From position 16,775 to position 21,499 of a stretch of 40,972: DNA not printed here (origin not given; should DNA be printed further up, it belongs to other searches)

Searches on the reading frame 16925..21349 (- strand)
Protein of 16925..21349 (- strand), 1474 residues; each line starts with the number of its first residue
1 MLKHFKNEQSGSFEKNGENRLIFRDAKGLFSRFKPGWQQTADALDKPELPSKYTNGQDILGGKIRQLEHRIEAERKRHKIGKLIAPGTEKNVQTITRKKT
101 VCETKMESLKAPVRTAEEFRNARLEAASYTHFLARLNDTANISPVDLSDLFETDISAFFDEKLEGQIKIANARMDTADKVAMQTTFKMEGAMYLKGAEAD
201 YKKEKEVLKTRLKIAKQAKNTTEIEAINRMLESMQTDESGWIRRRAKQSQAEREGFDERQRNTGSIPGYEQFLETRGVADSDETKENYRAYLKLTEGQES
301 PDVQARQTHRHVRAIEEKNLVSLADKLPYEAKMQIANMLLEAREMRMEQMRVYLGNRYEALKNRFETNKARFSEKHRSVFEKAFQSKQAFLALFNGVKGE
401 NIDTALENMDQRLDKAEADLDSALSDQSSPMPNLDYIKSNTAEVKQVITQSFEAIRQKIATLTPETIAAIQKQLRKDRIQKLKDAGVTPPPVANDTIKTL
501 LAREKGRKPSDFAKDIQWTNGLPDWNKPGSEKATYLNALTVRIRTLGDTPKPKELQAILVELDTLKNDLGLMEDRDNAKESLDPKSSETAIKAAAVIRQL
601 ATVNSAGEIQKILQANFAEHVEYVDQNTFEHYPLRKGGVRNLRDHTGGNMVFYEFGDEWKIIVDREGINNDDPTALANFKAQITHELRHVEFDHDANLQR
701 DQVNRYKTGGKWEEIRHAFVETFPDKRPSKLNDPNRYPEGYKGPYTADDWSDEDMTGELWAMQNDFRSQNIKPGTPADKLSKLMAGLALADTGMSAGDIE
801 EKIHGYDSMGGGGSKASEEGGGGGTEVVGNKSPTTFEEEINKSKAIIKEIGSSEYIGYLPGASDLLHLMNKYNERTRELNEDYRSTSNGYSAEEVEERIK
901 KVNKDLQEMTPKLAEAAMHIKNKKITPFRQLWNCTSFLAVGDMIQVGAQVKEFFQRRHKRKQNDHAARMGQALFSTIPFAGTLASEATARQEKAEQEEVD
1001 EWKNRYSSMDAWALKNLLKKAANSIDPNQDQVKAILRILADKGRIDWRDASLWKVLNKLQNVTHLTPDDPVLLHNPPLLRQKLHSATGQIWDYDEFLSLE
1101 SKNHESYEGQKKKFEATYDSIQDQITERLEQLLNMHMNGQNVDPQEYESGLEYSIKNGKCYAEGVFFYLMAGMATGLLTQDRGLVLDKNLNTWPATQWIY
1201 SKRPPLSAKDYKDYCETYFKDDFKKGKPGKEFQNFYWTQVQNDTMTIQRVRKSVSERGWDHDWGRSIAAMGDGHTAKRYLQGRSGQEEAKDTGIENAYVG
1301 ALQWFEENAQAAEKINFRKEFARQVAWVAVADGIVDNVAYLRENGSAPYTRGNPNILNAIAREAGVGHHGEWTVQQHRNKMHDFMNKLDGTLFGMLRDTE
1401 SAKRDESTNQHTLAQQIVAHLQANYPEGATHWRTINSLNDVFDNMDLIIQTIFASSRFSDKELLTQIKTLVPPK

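Call 3: search_protein_families(library=pfam, proteins=[window:16925-21349:-], max_evalue=1)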
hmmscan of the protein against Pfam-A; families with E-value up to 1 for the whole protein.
window:16925-21349:- (1474 aa): 1 family
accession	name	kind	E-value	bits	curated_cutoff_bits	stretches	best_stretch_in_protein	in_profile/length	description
PF12186.13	AcylCoA_dehyd_C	-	0.18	12.3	27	1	881-955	3-82/111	Acyl-CoA dehydrogenase C terminal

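Call 4: search_protein_families(library=ncbifam, proteins=[window:16925-21349:-], max_evalue=1)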
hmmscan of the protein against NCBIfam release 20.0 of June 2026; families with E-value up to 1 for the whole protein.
window:16925-21349:- (1474 aa): 1 family
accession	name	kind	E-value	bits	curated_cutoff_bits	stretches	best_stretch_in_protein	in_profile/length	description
NF045779.1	gas_vesic_GvpG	exception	0.25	11.7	85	0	197-223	50-76/83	gas vesicle protein GvpG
